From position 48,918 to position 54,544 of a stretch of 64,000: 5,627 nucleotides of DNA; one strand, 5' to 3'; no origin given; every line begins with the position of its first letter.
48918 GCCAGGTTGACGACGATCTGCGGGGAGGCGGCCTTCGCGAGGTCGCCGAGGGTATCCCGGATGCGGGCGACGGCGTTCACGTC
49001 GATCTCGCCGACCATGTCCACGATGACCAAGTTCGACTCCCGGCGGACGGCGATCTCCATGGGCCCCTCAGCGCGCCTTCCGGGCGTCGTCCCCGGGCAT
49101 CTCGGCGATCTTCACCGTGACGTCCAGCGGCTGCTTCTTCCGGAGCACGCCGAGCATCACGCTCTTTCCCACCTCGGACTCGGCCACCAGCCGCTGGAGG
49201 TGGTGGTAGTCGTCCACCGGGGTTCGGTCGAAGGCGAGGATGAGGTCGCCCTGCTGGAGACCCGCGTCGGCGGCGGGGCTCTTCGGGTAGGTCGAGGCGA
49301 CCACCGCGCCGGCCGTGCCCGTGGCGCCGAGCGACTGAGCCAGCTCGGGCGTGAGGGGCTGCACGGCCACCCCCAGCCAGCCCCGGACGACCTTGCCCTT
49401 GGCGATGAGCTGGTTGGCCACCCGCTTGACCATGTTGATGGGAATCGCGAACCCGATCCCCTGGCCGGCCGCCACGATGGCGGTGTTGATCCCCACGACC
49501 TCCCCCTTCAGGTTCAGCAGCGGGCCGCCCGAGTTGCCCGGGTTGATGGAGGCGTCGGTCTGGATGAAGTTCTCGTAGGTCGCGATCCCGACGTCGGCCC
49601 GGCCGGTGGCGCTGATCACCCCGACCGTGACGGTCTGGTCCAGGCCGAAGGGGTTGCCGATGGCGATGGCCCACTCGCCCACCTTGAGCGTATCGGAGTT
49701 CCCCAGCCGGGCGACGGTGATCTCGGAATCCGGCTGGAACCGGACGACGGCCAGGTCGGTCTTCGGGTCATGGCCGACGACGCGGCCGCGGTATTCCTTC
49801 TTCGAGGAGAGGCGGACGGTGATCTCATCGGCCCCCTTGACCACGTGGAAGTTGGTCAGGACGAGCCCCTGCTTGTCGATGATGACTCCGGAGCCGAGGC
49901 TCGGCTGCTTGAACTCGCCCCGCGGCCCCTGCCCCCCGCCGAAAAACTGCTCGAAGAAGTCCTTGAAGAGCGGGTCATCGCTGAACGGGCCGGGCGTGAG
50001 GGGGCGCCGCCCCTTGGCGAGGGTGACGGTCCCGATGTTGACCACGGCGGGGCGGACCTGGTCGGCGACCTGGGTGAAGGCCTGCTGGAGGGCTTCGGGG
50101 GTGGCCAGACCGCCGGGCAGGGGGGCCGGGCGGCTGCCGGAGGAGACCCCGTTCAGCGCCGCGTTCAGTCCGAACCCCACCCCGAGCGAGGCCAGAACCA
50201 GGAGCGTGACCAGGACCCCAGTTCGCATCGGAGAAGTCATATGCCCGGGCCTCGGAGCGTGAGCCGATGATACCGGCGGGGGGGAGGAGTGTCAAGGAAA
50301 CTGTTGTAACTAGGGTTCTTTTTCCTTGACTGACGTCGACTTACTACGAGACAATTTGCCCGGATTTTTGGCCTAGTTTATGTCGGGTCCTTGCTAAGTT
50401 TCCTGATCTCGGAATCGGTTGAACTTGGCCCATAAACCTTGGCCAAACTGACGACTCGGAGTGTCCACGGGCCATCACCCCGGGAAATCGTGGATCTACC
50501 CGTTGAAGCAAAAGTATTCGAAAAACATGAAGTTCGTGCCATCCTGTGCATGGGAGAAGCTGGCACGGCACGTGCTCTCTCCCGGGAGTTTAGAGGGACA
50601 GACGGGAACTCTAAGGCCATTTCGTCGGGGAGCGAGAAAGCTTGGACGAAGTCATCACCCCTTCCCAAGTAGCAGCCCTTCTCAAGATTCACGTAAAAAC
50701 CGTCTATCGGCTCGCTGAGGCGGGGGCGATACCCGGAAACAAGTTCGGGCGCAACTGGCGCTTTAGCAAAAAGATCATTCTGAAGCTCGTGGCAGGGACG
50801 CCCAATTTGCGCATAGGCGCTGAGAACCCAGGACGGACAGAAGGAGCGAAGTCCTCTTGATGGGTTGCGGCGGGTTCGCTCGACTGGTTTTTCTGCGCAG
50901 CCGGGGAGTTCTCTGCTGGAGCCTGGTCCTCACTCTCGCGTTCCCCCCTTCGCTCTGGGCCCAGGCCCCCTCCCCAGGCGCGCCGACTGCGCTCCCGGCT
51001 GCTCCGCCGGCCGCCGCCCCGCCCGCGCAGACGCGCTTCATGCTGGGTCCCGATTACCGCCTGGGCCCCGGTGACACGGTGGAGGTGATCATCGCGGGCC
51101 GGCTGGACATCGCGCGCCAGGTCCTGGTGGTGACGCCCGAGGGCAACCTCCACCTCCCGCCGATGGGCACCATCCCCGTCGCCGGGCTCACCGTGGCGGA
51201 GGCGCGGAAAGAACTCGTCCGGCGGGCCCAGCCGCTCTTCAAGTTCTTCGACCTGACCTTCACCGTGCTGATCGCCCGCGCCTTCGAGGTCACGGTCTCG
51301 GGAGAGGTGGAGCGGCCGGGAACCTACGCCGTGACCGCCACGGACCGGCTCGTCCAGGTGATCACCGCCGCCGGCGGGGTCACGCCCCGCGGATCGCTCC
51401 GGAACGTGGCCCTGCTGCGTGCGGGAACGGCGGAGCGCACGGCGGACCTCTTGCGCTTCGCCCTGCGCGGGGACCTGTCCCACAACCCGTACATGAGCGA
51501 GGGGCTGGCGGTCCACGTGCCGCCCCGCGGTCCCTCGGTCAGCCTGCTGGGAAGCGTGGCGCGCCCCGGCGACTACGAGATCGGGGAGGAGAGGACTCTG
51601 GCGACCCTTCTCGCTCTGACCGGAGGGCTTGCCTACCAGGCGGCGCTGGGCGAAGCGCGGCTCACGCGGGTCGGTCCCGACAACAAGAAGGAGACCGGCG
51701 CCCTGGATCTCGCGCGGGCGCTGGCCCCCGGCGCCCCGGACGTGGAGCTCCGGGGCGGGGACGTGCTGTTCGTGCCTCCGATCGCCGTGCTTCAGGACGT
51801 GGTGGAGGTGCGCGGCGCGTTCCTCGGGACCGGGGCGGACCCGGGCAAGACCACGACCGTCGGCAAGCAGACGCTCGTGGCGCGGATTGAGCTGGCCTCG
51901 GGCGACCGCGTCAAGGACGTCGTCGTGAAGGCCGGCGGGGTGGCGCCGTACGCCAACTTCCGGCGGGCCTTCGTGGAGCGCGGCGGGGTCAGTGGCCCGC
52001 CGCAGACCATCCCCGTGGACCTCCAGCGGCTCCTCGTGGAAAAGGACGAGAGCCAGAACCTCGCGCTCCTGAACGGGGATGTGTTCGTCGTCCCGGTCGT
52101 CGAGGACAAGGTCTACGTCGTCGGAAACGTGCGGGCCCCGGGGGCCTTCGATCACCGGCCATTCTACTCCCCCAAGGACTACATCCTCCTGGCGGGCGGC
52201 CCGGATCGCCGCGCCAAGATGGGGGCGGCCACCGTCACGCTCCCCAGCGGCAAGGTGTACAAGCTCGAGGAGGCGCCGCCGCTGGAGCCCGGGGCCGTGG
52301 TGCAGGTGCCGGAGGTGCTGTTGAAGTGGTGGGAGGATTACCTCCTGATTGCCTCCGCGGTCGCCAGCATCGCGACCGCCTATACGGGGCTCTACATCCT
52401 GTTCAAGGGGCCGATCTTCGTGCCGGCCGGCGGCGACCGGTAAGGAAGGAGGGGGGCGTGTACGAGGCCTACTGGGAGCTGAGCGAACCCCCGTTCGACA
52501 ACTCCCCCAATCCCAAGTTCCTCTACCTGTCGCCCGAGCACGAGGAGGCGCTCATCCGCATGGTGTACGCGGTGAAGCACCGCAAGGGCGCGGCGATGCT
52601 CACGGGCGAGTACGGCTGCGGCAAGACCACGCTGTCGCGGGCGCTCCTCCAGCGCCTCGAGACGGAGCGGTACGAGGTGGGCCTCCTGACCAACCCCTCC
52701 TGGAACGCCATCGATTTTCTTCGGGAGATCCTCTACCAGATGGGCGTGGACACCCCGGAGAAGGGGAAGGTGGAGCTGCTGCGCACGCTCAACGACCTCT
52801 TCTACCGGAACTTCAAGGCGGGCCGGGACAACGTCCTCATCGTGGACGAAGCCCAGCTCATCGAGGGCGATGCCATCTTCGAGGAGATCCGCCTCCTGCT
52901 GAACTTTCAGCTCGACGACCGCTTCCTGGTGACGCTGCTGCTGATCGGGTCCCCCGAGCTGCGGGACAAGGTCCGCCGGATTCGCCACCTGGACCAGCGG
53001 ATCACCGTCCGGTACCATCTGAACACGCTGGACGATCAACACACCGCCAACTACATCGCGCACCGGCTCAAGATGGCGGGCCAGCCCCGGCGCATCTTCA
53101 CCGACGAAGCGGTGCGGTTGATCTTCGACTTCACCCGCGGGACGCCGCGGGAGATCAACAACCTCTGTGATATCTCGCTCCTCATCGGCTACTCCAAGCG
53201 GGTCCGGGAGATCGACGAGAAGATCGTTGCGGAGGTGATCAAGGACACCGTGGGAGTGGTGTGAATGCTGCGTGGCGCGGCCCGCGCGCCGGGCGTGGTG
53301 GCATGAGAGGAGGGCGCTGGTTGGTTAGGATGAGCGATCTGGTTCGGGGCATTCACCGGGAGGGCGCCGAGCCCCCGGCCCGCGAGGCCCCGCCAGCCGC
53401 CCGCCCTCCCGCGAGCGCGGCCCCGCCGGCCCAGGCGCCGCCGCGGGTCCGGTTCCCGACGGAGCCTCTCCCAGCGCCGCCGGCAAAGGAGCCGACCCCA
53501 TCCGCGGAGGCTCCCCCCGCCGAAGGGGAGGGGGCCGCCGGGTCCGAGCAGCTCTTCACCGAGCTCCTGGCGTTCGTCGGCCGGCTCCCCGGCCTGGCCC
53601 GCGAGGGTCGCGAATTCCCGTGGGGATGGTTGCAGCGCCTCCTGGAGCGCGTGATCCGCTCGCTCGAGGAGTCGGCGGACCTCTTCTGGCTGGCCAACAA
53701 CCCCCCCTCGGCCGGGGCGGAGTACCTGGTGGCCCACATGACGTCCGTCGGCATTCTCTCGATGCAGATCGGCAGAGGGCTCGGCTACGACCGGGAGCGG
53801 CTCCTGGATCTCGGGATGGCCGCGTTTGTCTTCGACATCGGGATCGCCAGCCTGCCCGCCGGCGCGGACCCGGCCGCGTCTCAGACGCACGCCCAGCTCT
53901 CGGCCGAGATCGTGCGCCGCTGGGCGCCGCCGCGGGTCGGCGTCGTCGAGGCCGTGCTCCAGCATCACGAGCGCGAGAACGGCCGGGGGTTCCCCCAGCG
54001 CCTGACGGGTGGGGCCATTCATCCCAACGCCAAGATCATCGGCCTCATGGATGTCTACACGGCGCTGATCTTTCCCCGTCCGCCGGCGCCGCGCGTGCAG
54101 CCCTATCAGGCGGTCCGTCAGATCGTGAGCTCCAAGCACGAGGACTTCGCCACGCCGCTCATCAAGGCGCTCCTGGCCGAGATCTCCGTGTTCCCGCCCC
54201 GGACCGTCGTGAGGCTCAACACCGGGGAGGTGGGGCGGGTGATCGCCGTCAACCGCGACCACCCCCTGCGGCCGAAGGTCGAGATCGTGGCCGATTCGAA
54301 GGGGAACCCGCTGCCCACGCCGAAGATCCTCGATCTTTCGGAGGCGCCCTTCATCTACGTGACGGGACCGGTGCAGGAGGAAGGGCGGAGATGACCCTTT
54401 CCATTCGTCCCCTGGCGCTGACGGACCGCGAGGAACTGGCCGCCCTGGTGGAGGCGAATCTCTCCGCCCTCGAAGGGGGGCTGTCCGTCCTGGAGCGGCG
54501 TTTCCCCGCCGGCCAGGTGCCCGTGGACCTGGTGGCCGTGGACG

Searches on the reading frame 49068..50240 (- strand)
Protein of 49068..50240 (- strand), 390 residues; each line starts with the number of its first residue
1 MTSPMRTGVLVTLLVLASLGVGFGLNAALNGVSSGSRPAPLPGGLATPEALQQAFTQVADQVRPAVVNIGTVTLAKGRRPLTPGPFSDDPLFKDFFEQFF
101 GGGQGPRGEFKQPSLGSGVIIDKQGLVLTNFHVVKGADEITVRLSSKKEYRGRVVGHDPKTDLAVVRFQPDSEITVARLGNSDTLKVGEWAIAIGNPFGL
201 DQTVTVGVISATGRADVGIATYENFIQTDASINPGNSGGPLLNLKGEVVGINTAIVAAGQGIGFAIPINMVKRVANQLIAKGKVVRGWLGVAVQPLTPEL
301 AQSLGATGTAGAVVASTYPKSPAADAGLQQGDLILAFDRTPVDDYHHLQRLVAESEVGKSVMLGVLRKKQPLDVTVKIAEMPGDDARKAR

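Call 49: search_protein_families(library=pfam, proteins=[window:49068-50240:-], max_evalue=0.00001)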
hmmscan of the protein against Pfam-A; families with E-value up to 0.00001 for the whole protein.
window:49068-50240:- (390 aa): 5 families
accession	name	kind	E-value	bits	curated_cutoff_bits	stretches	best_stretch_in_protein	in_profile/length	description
PF13365.12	Trypsin_2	-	1.6e-36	126.6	27.6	1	116-251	1-144/144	Trypsin-like peptidase domain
PF00089.32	Trypsin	-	3.8e-22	79.6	20.6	1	116-273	27-218/220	Trypsin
PF13180.12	PDZ_2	-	5.2e-15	55.9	27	1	288-378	2-80/80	PDZ domain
PF17820.7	PDZ_6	-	2.7e-12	46.7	27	1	313-367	1-54/54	PDZ domain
PF00595.29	PDZ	-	3.4e-06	27.8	23.2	1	285-365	8-80/81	PDZ domain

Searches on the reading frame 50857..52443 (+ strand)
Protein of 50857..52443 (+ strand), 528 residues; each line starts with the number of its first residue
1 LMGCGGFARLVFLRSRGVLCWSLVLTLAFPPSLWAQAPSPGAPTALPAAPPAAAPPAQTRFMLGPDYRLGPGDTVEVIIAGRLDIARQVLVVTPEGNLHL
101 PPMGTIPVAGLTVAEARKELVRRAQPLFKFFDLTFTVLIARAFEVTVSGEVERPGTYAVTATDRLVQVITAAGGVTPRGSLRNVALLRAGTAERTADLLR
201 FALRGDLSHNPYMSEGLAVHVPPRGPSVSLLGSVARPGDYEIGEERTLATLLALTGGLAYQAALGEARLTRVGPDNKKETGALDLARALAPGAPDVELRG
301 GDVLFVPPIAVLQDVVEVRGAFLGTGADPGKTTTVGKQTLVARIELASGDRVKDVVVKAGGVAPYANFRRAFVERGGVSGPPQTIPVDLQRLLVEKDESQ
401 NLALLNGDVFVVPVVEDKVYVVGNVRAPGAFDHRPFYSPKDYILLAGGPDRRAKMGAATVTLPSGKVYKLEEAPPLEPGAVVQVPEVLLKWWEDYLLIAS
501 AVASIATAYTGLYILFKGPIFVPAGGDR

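Call 49: search_protein_families(library=pfam, proteins=[window:50857-52443:+], max_evalue=0.00001)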
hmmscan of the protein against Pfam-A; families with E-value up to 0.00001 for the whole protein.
window:50857-52443:+ (528 aa): 3 families
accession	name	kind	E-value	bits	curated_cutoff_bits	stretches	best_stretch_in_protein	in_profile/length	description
PF10531.15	SLBB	-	7.5e-25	87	27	1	145-189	2-46/55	SLBB domain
PF22461.2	SLBB_2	-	9.6e-20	70.9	27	1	145-221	3-79/79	SLBB domain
PF02563.21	Poly_export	-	4.7e-14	52.8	28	1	65-131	5-70/77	Polysaccharide biosynthesis/export protein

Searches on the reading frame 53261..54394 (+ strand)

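Call 49: search_protein_families(library=pfam, proteins=[window:53261-54394:+], max_evalue=0.00001)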
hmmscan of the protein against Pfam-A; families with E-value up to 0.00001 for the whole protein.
window:53261-54394:+ (377 aa): 2 families
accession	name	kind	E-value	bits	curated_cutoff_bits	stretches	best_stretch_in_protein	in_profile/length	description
PF13487.12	HD_5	-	1.7e-15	57.6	27.2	1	156-292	14-162/170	HD domain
PF01966.28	HD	-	3.5e-08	34.2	22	1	158-268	3-115/116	HD domain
